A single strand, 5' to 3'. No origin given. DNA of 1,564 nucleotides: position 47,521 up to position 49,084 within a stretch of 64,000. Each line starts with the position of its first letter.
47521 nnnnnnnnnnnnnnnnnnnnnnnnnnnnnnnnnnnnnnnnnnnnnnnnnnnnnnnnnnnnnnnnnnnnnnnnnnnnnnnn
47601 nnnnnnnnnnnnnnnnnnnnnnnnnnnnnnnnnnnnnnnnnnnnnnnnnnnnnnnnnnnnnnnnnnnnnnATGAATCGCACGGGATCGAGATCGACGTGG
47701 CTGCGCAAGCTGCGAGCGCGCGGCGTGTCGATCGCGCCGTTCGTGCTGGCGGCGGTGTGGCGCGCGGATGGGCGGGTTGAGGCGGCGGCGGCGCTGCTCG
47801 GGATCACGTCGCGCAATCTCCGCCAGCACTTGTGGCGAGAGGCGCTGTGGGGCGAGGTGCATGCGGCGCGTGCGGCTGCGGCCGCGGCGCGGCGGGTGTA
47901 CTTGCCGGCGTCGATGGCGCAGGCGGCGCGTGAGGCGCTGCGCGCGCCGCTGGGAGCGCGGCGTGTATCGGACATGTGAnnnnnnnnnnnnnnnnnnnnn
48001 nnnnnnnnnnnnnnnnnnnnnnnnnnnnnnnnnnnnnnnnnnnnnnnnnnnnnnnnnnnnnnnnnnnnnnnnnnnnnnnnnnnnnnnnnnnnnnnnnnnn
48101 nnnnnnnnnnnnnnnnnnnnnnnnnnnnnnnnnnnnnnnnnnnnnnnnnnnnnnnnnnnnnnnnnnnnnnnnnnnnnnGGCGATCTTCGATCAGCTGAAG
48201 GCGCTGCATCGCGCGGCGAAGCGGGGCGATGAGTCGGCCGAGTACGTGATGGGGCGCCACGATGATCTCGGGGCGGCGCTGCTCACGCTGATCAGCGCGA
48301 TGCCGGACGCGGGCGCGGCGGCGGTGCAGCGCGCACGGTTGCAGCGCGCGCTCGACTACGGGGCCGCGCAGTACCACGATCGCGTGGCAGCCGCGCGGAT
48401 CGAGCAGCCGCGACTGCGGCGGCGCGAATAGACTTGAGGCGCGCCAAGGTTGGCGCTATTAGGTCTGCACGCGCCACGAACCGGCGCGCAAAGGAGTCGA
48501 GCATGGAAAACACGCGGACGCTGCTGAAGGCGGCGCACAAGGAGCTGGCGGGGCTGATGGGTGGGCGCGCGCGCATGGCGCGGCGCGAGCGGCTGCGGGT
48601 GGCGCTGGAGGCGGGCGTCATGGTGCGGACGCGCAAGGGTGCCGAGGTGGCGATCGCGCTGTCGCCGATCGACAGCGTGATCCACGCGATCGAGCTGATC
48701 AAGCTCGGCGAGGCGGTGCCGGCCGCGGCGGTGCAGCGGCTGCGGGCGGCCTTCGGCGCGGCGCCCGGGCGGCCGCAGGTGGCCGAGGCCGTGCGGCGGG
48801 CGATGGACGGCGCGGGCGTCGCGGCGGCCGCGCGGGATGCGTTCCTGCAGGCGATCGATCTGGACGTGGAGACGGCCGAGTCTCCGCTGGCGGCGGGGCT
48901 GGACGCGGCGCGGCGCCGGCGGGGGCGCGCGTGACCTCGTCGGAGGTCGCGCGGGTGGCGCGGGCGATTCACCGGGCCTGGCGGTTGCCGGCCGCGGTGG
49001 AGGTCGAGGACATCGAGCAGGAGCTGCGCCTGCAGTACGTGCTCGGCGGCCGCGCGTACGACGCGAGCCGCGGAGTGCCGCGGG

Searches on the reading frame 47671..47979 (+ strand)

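Call 77: search_protein_families(library=pfam, max_evalue=0.1, proteins=[window:47671-47979:+])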
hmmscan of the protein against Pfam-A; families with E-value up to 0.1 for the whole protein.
window:47671-47979:+ (102 aa): 1 family
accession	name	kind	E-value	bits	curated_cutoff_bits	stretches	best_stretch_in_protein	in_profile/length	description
PF02954.25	HTH_8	-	0.015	15.5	22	1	31-52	16-37/42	Bacterial regulatory protein, Fis family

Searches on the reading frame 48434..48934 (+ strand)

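Call 77: search_protein_families(library=pfam, max_evalue=0.1, proteins=[window:48434-48934:+])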
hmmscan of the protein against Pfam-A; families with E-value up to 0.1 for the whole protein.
window:48434-48934:+ (166 aa): 1 family
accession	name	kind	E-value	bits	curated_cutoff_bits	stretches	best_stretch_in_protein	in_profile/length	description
PF06169.17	DUF982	-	0.078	13.4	22.2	1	118-141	43-66/73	Protein of unknown function (DUF982)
